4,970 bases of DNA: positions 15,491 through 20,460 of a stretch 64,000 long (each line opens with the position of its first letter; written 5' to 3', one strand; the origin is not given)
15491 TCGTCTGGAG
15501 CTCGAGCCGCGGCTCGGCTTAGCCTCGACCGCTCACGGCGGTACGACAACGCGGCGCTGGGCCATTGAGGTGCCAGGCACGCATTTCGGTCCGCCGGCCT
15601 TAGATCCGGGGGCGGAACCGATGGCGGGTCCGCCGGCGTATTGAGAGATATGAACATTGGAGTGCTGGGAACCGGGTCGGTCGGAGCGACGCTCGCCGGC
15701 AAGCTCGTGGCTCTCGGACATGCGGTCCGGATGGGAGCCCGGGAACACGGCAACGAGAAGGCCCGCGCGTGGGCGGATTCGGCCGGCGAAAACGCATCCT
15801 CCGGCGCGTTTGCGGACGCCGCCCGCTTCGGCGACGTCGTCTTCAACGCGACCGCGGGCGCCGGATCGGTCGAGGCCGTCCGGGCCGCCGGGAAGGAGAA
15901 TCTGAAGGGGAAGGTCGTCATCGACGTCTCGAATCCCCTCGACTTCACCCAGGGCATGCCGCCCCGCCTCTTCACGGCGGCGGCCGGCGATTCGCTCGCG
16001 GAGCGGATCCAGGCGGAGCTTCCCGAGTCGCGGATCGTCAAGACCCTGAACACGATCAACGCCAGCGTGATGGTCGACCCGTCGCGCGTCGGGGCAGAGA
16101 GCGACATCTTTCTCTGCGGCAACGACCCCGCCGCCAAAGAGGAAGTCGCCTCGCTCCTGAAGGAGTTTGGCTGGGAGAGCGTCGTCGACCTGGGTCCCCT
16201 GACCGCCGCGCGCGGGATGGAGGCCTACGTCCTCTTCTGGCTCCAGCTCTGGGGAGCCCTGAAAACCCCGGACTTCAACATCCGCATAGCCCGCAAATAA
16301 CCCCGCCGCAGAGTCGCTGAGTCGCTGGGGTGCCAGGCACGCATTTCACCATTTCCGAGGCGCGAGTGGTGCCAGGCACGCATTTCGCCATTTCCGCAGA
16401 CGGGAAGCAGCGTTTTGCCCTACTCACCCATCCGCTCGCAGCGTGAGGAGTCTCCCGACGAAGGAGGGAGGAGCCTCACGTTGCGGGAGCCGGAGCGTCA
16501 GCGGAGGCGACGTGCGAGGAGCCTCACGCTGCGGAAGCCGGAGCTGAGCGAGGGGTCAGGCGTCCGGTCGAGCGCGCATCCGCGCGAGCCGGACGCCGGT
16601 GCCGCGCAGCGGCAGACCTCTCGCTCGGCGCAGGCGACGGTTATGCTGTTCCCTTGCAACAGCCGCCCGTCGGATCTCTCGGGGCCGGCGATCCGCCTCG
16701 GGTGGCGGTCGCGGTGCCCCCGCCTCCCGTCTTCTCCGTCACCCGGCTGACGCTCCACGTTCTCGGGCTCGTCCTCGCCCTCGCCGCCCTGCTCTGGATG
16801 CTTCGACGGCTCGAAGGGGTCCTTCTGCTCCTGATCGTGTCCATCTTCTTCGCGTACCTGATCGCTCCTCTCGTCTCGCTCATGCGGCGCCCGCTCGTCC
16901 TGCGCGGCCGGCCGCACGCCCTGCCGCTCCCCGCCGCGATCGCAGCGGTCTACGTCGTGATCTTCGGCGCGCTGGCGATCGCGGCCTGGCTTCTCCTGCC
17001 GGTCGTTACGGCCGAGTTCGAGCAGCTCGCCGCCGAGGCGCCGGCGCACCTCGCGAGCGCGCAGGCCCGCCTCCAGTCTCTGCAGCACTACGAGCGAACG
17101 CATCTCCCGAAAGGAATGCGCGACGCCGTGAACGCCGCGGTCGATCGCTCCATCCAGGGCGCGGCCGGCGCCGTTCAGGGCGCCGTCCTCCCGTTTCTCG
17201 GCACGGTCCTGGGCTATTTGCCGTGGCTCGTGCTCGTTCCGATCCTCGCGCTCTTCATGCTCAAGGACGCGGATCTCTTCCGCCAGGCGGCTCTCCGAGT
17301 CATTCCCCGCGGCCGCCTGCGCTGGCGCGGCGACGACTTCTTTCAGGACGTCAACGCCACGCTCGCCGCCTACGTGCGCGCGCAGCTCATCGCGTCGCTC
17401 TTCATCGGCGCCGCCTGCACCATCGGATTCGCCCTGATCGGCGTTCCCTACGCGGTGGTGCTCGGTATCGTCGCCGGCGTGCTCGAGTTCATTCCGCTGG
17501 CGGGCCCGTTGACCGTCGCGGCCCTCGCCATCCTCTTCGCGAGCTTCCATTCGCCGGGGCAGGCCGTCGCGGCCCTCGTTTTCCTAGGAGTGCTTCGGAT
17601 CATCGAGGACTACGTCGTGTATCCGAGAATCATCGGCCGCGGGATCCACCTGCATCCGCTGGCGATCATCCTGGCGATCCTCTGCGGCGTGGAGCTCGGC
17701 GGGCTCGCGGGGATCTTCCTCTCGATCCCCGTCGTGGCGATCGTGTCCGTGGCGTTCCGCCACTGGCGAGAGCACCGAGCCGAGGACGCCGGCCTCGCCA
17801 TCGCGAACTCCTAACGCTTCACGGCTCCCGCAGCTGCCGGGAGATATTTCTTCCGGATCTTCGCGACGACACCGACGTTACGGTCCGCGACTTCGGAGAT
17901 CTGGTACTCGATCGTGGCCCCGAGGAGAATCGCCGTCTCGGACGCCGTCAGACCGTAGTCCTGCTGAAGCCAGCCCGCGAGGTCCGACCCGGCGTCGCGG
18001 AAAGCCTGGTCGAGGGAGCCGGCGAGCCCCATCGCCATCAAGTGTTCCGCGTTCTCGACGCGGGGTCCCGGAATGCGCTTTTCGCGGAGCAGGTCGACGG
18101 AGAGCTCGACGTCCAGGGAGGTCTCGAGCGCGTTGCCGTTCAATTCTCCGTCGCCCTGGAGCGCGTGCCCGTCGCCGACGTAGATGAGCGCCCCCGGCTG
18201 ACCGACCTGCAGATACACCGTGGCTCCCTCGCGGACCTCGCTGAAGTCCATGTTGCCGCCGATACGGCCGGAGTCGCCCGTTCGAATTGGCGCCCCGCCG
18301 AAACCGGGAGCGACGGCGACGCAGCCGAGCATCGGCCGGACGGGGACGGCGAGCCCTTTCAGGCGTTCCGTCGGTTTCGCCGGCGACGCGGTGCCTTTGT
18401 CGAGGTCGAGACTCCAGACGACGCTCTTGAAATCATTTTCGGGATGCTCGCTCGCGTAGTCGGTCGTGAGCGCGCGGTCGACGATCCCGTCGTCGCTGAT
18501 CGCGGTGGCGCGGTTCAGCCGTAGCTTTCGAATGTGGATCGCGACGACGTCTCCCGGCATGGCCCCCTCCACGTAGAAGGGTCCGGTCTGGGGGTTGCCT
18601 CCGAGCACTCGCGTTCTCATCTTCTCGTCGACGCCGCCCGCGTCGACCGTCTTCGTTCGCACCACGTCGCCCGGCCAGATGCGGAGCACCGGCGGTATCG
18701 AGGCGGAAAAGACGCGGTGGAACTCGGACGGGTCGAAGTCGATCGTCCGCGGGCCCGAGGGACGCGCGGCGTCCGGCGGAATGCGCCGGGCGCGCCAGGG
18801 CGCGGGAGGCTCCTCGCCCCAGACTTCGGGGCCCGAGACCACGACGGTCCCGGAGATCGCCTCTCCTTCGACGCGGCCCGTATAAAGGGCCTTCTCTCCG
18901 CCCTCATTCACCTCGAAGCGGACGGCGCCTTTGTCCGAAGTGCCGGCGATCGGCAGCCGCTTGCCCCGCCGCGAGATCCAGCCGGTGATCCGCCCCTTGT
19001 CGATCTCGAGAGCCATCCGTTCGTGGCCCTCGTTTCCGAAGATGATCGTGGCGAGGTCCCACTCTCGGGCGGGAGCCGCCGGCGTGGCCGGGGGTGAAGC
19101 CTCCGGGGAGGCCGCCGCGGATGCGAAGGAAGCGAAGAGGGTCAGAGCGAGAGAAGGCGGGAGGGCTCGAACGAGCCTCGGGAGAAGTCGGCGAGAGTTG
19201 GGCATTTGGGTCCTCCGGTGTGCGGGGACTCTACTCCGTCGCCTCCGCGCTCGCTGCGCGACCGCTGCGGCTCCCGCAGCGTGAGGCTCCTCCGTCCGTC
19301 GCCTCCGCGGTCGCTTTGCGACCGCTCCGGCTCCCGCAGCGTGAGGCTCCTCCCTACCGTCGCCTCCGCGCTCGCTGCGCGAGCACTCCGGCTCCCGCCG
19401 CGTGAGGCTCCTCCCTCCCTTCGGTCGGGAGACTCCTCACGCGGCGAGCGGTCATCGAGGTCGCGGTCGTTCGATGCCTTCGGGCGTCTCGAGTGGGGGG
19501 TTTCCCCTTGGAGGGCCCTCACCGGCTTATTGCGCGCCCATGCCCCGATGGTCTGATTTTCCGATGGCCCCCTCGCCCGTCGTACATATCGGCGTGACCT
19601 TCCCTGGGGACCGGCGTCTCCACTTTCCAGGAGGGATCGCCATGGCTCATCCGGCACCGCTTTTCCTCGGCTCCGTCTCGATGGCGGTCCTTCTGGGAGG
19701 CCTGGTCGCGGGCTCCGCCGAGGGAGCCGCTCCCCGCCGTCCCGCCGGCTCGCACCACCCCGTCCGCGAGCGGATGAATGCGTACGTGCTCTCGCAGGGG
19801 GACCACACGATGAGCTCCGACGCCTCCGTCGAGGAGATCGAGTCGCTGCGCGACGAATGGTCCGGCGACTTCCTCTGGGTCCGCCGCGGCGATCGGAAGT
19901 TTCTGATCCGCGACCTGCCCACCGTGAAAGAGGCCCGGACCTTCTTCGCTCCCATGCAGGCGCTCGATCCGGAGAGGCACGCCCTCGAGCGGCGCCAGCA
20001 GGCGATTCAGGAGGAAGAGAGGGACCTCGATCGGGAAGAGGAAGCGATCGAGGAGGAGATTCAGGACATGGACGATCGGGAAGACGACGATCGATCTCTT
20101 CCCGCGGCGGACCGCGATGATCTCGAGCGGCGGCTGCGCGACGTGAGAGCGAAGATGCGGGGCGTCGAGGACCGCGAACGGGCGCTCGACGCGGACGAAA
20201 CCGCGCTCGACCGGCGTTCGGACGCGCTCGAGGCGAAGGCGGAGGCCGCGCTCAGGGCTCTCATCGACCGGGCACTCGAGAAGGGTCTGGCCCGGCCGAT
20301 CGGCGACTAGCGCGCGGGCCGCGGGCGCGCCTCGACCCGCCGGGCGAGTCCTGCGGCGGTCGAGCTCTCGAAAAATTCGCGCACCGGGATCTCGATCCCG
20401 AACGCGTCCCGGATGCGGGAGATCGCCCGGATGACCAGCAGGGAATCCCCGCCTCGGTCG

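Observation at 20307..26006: Stand-alone two-gene NRPS-like module (A-T then C-T) in a probable operon with secreted oligopeptidase B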

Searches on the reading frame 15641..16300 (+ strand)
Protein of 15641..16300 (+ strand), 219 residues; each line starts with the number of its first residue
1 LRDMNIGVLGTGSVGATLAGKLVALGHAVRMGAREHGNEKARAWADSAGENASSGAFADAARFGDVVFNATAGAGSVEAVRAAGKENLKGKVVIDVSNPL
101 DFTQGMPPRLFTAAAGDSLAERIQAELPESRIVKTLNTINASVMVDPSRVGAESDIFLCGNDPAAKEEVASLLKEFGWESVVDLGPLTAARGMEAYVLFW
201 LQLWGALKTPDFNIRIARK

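Call 9: search_protein_families(library=pfam, proteins=[window:15641-16300:+], max_evalue=0.01)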
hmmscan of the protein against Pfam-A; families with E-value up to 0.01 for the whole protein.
window:15641-16300:+ (219 aa): 5 families
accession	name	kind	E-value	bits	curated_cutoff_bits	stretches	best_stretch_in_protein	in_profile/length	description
PF03807.23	F420_oxidored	-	4.6e-16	59.6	21.6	1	6-99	2-94/94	NADP oxidoreductase coenzyme F420-dependent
PF03446.21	NAD_binding_2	-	6.9e-05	23.3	21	1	5-98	1-94/161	NAD binding domain of 6-phosphogluconate dehydrogenase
PF07991.19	KARI_N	-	0.0031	17.5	20.6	1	2-97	3-94/165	Acetohydroxy acid isomeroreductase, NADPH-binding domain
PF01488.26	Shikimate_DH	-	0.0077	16.7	24.3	0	3-103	12-118/138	Shikimate / quinate 5-dehydrogenase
PF02558.23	ApbA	-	0.0086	16.1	22.2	0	6-38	1-32/150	Ketopantoate reductase PanE/ApbA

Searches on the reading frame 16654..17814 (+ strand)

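Call 9: search_protein_families(library=pfam, proteins=[window:16654-17814:+], max_evalue=0.01)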
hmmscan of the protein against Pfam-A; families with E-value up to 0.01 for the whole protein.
window:16654-17814:+ (386 aa): 1 family
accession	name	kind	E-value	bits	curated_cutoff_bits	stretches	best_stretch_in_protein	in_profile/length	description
PF01594.21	AI-2E_transport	-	4.2e-59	200.8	34.3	1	35-372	3-327/327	AI-2E family transporter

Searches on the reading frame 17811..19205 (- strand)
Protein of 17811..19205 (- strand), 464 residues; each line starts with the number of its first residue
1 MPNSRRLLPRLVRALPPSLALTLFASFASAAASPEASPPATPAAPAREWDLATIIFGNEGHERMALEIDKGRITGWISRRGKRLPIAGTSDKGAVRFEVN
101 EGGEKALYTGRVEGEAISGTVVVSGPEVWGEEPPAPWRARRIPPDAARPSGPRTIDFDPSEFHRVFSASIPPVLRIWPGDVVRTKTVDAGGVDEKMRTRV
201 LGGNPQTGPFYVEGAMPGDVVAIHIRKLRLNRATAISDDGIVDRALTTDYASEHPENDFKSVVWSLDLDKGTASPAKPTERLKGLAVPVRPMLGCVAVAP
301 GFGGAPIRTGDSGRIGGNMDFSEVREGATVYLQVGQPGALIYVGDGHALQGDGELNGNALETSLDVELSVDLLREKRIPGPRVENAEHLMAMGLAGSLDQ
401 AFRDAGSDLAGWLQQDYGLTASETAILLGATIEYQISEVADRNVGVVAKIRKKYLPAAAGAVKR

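Call 9: search_protein_families(library=pfam, proteins=[window:17811-19205:-], max_evalue=0.01)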
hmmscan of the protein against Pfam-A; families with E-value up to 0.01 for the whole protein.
window:17811-19205:- (464 aa): 1 family
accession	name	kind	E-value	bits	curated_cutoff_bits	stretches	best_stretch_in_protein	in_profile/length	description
PF03069.20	FmdA_AmdA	-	3.4e-22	79.3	27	2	308-376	202-271/373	Acetamidase/Formamidase family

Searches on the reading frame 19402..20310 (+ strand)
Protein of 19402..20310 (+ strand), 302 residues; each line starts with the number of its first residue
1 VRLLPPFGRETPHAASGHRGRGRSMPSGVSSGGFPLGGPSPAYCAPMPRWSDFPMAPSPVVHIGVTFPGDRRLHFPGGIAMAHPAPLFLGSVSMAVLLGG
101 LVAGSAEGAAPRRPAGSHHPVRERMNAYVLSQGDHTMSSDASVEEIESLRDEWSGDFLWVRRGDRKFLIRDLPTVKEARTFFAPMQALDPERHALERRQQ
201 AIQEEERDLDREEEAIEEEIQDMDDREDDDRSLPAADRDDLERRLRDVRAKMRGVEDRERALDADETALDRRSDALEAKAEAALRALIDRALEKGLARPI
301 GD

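Call 9: search_protein_families(library=pfam, proteins=[window:19402-20310:+], max_evalue=0.01)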
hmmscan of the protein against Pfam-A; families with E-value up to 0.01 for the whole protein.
window:19402-20310:+ (302 aa): 0 families

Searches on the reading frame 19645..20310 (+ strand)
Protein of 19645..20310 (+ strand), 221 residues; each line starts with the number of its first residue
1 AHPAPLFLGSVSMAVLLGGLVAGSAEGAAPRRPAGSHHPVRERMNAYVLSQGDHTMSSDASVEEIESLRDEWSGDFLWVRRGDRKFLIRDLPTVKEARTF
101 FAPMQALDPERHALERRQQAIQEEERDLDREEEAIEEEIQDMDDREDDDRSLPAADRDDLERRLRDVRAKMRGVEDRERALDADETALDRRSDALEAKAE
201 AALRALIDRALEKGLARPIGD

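Call 19: search_protein_families(library=pfam, proteins=[window:19645-20310:+], max_evalue=0.01)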
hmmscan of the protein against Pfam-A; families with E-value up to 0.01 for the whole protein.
window:19645-20310:+ (221 aa): 0 families
